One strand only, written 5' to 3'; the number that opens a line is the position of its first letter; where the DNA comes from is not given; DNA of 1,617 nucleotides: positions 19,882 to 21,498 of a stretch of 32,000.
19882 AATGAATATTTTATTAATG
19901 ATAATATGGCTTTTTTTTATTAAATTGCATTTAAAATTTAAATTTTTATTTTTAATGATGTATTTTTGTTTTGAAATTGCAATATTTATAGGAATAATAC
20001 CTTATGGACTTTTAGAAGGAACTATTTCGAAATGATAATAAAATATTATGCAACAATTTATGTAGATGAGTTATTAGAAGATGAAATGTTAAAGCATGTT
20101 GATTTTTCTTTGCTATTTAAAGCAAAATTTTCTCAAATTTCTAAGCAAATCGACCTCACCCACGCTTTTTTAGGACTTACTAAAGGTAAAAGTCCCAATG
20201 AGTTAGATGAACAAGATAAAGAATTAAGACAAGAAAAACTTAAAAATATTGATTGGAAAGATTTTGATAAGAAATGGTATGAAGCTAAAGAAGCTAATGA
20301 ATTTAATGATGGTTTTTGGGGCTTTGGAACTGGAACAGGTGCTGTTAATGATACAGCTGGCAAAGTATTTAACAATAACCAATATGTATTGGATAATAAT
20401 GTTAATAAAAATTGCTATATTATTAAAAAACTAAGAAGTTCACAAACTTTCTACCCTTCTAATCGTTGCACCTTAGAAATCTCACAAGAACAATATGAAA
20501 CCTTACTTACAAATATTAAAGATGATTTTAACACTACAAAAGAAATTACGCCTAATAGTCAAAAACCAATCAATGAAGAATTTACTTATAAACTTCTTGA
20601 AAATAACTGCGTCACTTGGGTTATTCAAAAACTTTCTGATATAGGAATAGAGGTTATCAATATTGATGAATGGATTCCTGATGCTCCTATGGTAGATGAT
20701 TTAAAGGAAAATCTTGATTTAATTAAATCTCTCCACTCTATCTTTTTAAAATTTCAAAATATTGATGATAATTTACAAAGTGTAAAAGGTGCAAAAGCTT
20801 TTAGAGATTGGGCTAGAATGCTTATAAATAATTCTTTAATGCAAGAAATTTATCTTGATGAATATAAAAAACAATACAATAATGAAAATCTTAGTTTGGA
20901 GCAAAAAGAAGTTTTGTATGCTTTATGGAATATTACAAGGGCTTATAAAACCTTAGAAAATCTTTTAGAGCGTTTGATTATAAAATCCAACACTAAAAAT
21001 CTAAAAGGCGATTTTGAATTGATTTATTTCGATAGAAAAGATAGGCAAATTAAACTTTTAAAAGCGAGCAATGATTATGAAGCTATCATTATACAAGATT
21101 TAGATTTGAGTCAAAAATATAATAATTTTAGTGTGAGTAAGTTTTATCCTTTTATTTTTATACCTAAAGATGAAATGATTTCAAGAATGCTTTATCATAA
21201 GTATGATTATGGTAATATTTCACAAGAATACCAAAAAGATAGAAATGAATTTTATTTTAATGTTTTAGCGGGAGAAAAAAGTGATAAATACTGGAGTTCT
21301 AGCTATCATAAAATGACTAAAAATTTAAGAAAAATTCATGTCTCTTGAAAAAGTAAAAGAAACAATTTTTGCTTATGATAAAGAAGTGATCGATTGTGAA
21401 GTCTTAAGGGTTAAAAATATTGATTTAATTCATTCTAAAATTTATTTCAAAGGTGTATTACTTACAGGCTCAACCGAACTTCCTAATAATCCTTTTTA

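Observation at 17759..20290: Tandem array of four 5' modules of one gene alternating with membrane-protein genes; polarity opposite to classical orphan CT/immunity arrays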

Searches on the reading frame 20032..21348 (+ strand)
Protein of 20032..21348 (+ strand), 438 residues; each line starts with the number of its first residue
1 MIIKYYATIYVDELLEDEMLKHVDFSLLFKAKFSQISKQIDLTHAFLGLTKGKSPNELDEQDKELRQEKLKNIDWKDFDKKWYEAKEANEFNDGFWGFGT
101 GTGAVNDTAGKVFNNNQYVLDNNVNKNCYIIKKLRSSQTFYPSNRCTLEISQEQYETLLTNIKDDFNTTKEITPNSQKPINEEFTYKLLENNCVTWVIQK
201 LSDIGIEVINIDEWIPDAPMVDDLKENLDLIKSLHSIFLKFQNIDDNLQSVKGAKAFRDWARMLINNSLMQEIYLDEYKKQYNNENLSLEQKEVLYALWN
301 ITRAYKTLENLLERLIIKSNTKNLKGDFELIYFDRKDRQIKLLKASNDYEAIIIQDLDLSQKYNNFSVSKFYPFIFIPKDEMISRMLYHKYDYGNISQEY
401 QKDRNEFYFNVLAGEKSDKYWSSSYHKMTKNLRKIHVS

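Call 5: search_protein_families(library=pfam, proteins=[window:20032-21348:+], max_evalue=0.01)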
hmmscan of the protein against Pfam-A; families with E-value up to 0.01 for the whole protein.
window:20032-21348:+ (438 aa): 0 families

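Call 7: search_protein_families(library=ncbifam, proteins=[window:20032-21348:+], max_evalue=0.01)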
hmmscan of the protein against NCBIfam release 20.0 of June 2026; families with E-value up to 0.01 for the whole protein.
window:20032-21348:+ (438 aa): 0 families

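Call 8: search_protein_families(library=padloc, proteins=[window:20032-21348:+], max_evalue=0.01)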
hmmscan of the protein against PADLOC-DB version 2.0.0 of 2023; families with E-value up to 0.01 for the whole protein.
window:20032-21348:+ (438 aa): 0 families

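Call 9: find_homologous_proteins(query=window:20032-21348:+)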
Query window:20032-21348:+ (438 aa): 119 proteins with E <= 0.001 among 5512 candidates.
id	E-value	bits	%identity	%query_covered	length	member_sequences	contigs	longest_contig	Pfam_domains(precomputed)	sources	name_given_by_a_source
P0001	1.1e-289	978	100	100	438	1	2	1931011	-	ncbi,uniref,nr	ncbi:hypothetical protein [Campylobacter cuniculorum]|uniref:Uncharacterized protein n=1 Tax=Campylo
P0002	2.0e-215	734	76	100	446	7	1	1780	-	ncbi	-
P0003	2.9e-212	723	78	100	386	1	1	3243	-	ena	-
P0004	2.7e-209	714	77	100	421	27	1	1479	-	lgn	-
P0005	7.4e-208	709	77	100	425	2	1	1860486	-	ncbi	ncbi:hypothetical protein AAH951_03035 [Campylobacter coli]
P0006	4.1e-207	706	77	100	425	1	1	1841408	-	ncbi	ncbi:hypothetical protein AAID97_03405 [Campylobacter coli]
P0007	4.9e-203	693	75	100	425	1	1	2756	-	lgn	-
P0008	1.9e-201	688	74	100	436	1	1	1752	-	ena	-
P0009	3.6e-198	677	71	100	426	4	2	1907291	-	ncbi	ncbi:hypothetical protein AAID93_03380 [Campylobacter coli]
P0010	5.7e-190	650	70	100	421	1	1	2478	-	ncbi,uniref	ncbi:hypothetical protein ACOTVD_10965 [Campylobacter jejuni]|uniref:hypothetical protein n=1 Tax=Ca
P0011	1.4e-185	635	71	100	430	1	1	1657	-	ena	-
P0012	2.7e-185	635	69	100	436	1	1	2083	-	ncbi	ncbi:hypothetical protein ACOTVC_08575 [Campylobacter sp. GB48]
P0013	2.0e-172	592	67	100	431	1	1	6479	-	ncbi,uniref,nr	ncbi:hypothetical protein [Campylobacter insulaenigrae]|uniref:hypothetical protein n=1 Tax=Campylob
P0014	1.0e-171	590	66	100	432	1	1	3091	-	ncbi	-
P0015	3.1e-161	555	69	87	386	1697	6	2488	-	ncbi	ncbi:hypothetical protein, partial [Campylobacter jejuni]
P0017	1.5e-138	481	55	98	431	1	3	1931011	-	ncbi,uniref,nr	ncbi:hypothetical protein [Campylobacter cuniculorum]|uniref:Uncharacterized protein n=1 Tax=Campylo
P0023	5.5e-135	469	55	100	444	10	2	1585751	-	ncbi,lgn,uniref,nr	ncbi:hypothetical protein UPTC17655_0878 [Campylobacter lari]|uniref:hypothetical protein n=1 Tax=Ca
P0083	1.4e-95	339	43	98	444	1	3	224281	-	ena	-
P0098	2.4e-76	276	37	98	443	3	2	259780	-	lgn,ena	-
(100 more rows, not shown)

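Call 15: find_encoding_contigs(protein=P0017, flank=10000, max_places=3)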
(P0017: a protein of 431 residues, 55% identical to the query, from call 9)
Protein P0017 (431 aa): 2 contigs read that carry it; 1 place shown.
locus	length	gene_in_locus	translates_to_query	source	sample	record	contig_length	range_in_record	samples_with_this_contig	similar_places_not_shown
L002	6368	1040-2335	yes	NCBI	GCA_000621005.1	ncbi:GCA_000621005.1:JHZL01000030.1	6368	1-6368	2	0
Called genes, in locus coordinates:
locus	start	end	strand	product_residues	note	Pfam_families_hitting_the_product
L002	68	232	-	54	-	-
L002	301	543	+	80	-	-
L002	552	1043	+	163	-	-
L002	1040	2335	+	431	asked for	-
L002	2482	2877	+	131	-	-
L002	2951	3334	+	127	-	-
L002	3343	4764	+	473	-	-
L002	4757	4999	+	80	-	-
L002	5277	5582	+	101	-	-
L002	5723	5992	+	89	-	-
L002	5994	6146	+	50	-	-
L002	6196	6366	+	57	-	?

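Call 16: find_encoding_contigs(protein=P0005, flank=10000, max_places=3)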
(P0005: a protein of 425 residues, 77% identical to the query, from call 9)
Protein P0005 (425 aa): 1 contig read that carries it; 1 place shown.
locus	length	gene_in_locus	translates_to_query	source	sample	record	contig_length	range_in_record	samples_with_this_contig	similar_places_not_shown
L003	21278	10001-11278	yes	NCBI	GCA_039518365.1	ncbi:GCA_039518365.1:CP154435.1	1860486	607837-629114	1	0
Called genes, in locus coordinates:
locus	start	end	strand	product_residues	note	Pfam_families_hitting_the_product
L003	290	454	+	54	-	-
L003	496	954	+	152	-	-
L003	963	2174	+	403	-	-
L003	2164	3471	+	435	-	-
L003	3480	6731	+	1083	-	-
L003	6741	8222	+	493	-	-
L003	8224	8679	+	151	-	-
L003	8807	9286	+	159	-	-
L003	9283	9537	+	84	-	-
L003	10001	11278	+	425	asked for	-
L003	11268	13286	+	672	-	-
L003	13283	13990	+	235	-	-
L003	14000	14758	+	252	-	-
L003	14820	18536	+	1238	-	-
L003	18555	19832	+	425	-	-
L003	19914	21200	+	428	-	-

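Call 17: search_solved_structures(query=window:20032-21348:+, max_evalue=1)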
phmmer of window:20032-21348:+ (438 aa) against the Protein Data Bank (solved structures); distinct sequences matched with E-value up to 1: 1.
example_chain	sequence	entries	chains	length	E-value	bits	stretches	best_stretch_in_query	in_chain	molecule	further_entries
3zkk_A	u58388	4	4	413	0.64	12.2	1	61-115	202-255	XOS BINDING PROTEIN | PUTATIVE SUGAR TRANSPORTER SOLUTE-BINDING PROTEIN | SUGAR TRANSPORTER SOLUTE-BINDING PROTEIN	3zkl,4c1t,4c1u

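Call 25: find_related_loci(query=A2, collection=genome_contigs, flank=10000)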
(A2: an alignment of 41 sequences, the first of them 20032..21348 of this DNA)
Query A2 (438 aa) in genome_contigs; peptide patterns used: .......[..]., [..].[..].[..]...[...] (x = any residue, [..] = any of these).
71 stretches matched a pattern; 22 encode a relative of the query (tblastn E <= 1e-3); 21 distinct loci.
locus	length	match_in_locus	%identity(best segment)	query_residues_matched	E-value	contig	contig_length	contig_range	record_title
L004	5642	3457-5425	67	3-438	0e+0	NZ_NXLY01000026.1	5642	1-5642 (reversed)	Campylobacter taeniopygiae strain MIT10-5678 accn_194.2647.con.0026, whole genome shotgun sequence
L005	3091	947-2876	66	3-438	0e+0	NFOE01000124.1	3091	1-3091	Campylobacter jejuni strain isolate_S4 NODE_37_length_3005_cov_28.250582, whole genome shotgun sequence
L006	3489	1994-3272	79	3-438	6e-167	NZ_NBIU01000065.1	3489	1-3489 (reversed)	Helicobacter valdiviensis strain WBE14 contig65, whole genome shotgun sequence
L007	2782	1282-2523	51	3-430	3e-142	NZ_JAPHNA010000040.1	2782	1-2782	Campylobacter sp. MIT 21-1684 assembly_contig_40, whole genome shotgun sequence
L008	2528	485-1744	49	3-433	3e-122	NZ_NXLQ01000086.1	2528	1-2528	Helicobacter didelphidarum strain MIT 17-337 H_sp._nov._1_17-337_86_252822.4315, whole genome shotgun sequence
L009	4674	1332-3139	47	40-437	6e-109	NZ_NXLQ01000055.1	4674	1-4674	Helicobacter didelphidarum strain MIT 17-337 H_sp._nov._1_17-337_55_467417.2754, whole genome shotgun sequence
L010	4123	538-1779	45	3-433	1e-108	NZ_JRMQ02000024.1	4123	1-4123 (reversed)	Helicobacter japonicus strain MIT 01-6451 NODE_24_length_4123_cov_123.102, whole genome shotgun sequence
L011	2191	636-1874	46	39-430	4e-111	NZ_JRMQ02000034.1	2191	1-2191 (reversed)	Helicobacter japonicus strain MIT 01-6451 NODE_34_length_2191_cov_116.531, whole genome shotgun sequence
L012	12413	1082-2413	42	3-432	3e-104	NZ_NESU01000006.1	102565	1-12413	Helicobacter sp. TUL H.caesarodunum_S15_Contig06, whole genome shotgun sequence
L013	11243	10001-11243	60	3-425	6e-116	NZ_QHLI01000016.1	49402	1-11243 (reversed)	Campylobacter troglodytis strain MIT 05-9149A accn_213849_11_con_0016, whole genome shotgun sequence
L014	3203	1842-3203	40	1-425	1e-93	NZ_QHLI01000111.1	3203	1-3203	Campylobacter troglodytis strain MIT 05-9149A accn_213849_11_con_0111, whole genome shotgun sequence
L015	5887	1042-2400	35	40-434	1e-63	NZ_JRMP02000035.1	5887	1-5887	Helicobacter saguini strain MIT 97-6194 NODE_35_length_5887_cov_97.0655, whole genome shotgun sequence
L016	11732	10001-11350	35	3-431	8e-76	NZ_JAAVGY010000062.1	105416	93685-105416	MAG: Helicobacter sp. isolate Mgla_MAG_31-bin_15 c_000000119373, whole genome shotgun sequence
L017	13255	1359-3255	34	3-430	8e-62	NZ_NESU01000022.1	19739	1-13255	Helicobacter sp. TUL H.caesarodunum_S15_Contig022, whole genome shotgun sequence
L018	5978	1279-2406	33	2-428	5e-52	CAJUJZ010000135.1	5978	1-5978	MAG TPA_asm: uncultured Mucispirillum sp. isolate MGBC140179 genome assembly, contig: MGBC140179.135, whole genome shotg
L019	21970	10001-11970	31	3-432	1e-50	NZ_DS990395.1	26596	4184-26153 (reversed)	Helicobacter cinaedi CCUG 18818 = ATCC BAA-847 strain CCUG 18818 supercont2.5, whole genome shotgun sequence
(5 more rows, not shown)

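Call 28: predict_structure(alignment_id=A2)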
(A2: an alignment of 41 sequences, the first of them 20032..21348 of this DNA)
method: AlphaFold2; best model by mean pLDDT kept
length: 438 residues; sequences in the alignment: 41
mean_pLDDT: 81.0   pTM: 0.84
mean pLDDT of the five models: 81.0, 80.0, 79.9, 79.5, 78.1
residues with pLDDT >= 90: 200; 70-90: 135; 50-70: 55; < 50: 48
segments of 3 or more residues with pLDDT < 50: 15-42, 211-222, 433-438
pLDDT, mean of each block of 10 residues (from residue 1): 90 52 42 38 77 93 81 65 79 90 81 90 86 87 93 98 96 89 85 89 88 42 70 95 97 97 81 54 60 74 90 92 94 93 97 95 93 95 92 86 91 78 62 46
secondary structure, 60 per line:
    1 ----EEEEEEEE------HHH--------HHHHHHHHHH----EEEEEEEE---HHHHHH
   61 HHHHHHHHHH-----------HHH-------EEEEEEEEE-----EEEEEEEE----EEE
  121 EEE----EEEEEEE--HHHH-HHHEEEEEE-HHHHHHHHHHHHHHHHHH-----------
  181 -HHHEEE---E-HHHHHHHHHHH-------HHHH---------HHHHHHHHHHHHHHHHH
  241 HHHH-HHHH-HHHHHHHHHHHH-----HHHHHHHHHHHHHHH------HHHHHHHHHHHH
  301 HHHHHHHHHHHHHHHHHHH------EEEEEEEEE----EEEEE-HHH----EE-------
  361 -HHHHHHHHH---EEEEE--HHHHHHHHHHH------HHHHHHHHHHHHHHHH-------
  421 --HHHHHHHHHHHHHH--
elements in order: E5-12 H30-39 E44-51 H55-70 E92-100 E106-113 E118-123 E128-134 H137-140 E145-150 H152-169 E185-187 H193-203 H211-214 H224-244 H246-249 H251-262 H268-282 H289-319 E326-334 E339-343 H362-370 E374-378 H381-391 H398-413 H423-436

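Call 32: fold_search(model_id=the predicted structure, library=pdb)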
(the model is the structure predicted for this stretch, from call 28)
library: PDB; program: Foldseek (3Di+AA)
matches with E <= 10: 134; with E <= 0.001: 0
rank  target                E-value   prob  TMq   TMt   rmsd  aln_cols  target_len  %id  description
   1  6v98                  3.9e-02  0.98  0.23  0.48   9.3       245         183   11  Crystal structure of Type VI secretion system effector, TseH (VCA0285) (released 2020-01-15)
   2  6wvi                  4.9e-01  0.10  0.09  0.10  12.8       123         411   20  VKOR-like from Takifugu rubripes (released 2020-11-11)
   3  8ro0_TF               5.7e-01  0.06  0.09  0.09  25.4       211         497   12  Structure of the C. elegans Intron Lariat Spliceosome primed for disassembly (ILS') (released 2024-08-07)
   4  9q6a_B                7.4e-01  0.08  0.12  0.21  20.1       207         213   15  Crystal structure of octameric COMMD-like protein MBK5214510 from Flavobacteriaceae bacterium (released 2025-10-01)
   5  1mk9_B                8.7e-01  0.04  0.10  0.15  11.2       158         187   13  CRYSTAL STRUCTURE OF AN INTEGRIN BETA3-TALIN CHIMERA (released 2003-01-28)
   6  9p8s_B                1.1e+00  0.03  0.11  0.11  25.3       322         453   11  Structure of CloA apo (released 2025-07-30)
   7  9q6a_A                1.3e+00  0.06  0.09  0.16  20.1       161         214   15  Crystal structure of octameric COMMD-like protein MBK5214510 from Flavobacteriaceae bacterium (released 2025-10-01)
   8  6wvb                  1.8e+00  0.04  0.09  0.09  15.4       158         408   15  Takifugu rubripes VKOR-like with warfarin (released 2020-11-11)
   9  9f12_H                2.2e+00  0.01  0.05  0.05  28.7       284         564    9  CryoEM structure of the F plasmid relaxosome with oriT DNA ss-27_-3ds-2_+143 and TraI its TE mode, derived from ss-27_ (released 2025-06-04)
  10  6mel_B                2.4e+00  0.03  0.06  0.07  15.7       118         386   15  Succinyl-CoA synthase from Campylobacter jejuni (released 2018-09-19)
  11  6no3_A                2.6e+00  0.03  0.06  0.10  15.6       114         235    9  ADP bound to V113bL mutant ATP-grasp fold of Blastocystis hominis succinyl-CoA synthetase (released 2019-07-17)
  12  9p8v_B                2.6e+00  0.02  0.10  0.09  22.3       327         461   11  Structure of CloA in complex with dGTP and dTTP (released 2025-07-30)
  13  8emc_F                2.8e+00  0.06  0.06  0.05  15.0       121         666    9  CryoEM characterization of BrxL -- a unique AAA+ phage restriction Factor. (released 2023-02-01)
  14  4f6e_A                2.8e+00  0.02  0.08  0.14  16.6       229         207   10  Crystal Structure of the K182R, A183P mutant manganese superoxide dismutase from Sacchromyces cerevisiae (released 2013-06-12)
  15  5yzg_Z                2.8e+00  0.01  0.09  0.07  22.0       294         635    8  The Cryo-EM Structure of Human Catalytic Step I Spliceosome (C complex) at 4.1 angstrom resolution (released 2018-08-08)
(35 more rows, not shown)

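Call 37: search_solved_structures(query=A2, max_evalue=10, show_alignments=3)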
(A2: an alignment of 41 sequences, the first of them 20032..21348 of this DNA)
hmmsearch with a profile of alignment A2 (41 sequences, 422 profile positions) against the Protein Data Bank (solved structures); distinct sequences matched with E-value up to 10: 0.

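Call 38: search_protein_families(library=pfam, alignment_id=A2, max_evalue=1)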
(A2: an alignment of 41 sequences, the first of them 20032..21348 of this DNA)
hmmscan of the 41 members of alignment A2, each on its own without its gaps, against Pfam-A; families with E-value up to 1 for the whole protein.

A. member 1, window:20032-21348:+ (438 aa): 1 family
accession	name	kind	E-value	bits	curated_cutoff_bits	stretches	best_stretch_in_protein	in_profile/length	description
PF09601.15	DUF2459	-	0.029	14.5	27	1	141-207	89-163/171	Protein of unknown function (DUF2459)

B. families by the number of members that match (of 41 scanned): 27 families (the first 25 are shown)
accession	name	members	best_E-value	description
PF09601.15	DUF2459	25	0.00042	Protein of unknown function (DUF2459)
PF04970.19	LRAT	9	0.0074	Lecithin retinol acyltransferase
PF20694.2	TRADD-like_N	6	0.024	TRADD-like N-terminal domain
PF25340.1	BCD_RFX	3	0.03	RFX BCD domain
PF13871.12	Helicase_C_4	2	0.22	C-terminal domain on Strawberry notch homologue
PF09302.16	XLF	1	0.0079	XLF N-terminal domain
PF12394.13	DUF3657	1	0.0082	Protein FAM135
PF03836.20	RasGAP_C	1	0.014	RasGAP C-terminus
PF16788.10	ATF7IP_BD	1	0.02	ATF-interacting protein binding domain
PF13222.11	DUF4030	1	0.027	Protein of unknown function (DUF4030)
PF23386.1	NPP-6_helical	1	0.041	NPP-6, helical domain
PF19520.5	Dpp_8_9_N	1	0.046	Dipeptidyl peptidase 8 and 9 N-terminal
PF13387.12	Lnb_N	1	0.046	Lnb N-terminal periplasmic domain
PF12491.13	ApoB100_C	1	0.066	Apolipoprotein B100 C terminal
PF09361.15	Phasin_2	1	0.086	Phasin protein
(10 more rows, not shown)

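Call 42: search_protein_families(library=pfam, proteins=[L013:6190-8295:+, L017:7067-9067:+, L019:15060-17477:+, L003:11268-13286:+], max_evalue=1)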
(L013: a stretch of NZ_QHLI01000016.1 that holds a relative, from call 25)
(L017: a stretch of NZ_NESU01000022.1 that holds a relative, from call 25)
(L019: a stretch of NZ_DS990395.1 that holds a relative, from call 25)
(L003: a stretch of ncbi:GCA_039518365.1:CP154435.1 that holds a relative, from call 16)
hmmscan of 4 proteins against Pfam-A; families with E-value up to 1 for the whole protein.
L013:6190-8295:+ (701 aa): 10 families
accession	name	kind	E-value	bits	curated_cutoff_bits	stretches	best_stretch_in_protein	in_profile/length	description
PF01764.32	Lipase_3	-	3.4e-05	24.2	22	1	175-230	46-108/140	Lipase (class 3)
PF11187.14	Mbeg1-like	-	0.00047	20.1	21.1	1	120-233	25-130/224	Mbeg1-like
PF00561.26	Abhydrolase_1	-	0.0025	18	25.8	1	172-230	53-110/245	alpha/beta hydrolase fold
PF10230.15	LIDHydrolase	-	0.0031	17.7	27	1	173-211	67-104/262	Lipid-droplet associated hydrolase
PF05728.18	UPF0227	-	0.0062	16.9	21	1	148-209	19-77/187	Uncharacterised protein family (UPF0227)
PF12695.13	Abhydrolase_5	-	0.034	14.4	27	1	179-219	43-84/164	Alpha/beta hydrolase family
PF12697.13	Abhydrolase_6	-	0.12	13.4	26.3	1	183-225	63-93/217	Alpha/beta hydrolase family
PF09496.15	CENP-O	-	0.12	12.9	23.9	0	486-532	63-112/197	Cenp-O kinetochore centromere component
PF00756.26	Esterase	-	0.12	12.6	22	1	176-215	96-139/251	Putative esterase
PF00326.27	Peptidase_S9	-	0.15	12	22.6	0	189-210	62-83/213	Prolyl oligopeptidase family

L017:7067-9067:+ (666 aa): 2 families
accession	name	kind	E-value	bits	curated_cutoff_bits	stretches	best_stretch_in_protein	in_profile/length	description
PF01764.32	Lipase_3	-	9.8e-06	26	22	1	218-260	62-103/140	Lipase (class 3)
PF11187.14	Mbeg1-like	-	0.008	16.1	21.1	1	219-263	84-125/224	Mbeg1-like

L019:15060-17477:+ (805 aa): 2 families
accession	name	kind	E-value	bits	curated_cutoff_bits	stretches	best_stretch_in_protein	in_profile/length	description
PF01764.32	Lipase_3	-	0.0015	18.9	22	1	219-267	43-81/140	Lipase (class 3)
PF20990.2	DUF2207_C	-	0.019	15.1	33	1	195-297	77-183/247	Predicted membrane protein (DUF2207) C-terminal domain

L003:11268-13286:+ (672 aa): 0 families

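Call 43: find_encoding_contigs(protein=P0023, flank=10000, max_places=2)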
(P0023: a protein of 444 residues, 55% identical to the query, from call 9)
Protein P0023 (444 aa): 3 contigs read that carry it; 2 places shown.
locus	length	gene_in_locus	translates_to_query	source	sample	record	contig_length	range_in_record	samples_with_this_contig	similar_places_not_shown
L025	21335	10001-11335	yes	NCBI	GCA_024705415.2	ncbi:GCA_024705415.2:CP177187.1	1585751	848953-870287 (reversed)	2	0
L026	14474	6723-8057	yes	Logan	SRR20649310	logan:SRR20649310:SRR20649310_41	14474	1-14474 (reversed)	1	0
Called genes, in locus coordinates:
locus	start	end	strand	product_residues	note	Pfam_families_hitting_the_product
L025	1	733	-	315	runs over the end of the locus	PF13606:Ank_3 (faint), PF00023:Ank (faint), PF12796:Ank_2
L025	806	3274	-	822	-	PF05954:Phage_GPD, PF04717:Phage_base_V, PF22178:Gp5_trimer_C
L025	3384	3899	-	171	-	PF05638:T6SS_HCP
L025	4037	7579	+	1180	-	PF14331:IcmF-related_N, PF06761:IcmF-related, PF21070:IcmF_helical, PF06744:IcmF_C (weak)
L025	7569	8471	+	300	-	-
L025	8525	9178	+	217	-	-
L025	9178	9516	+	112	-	-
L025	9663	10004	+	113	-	-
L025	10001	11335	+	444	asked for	-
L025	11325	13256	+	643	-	-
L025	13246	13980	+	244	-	-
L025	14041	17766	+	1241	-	-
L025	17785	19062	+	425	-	-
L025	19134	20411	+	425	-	-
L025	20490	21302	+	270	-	-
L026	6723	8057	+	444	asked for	-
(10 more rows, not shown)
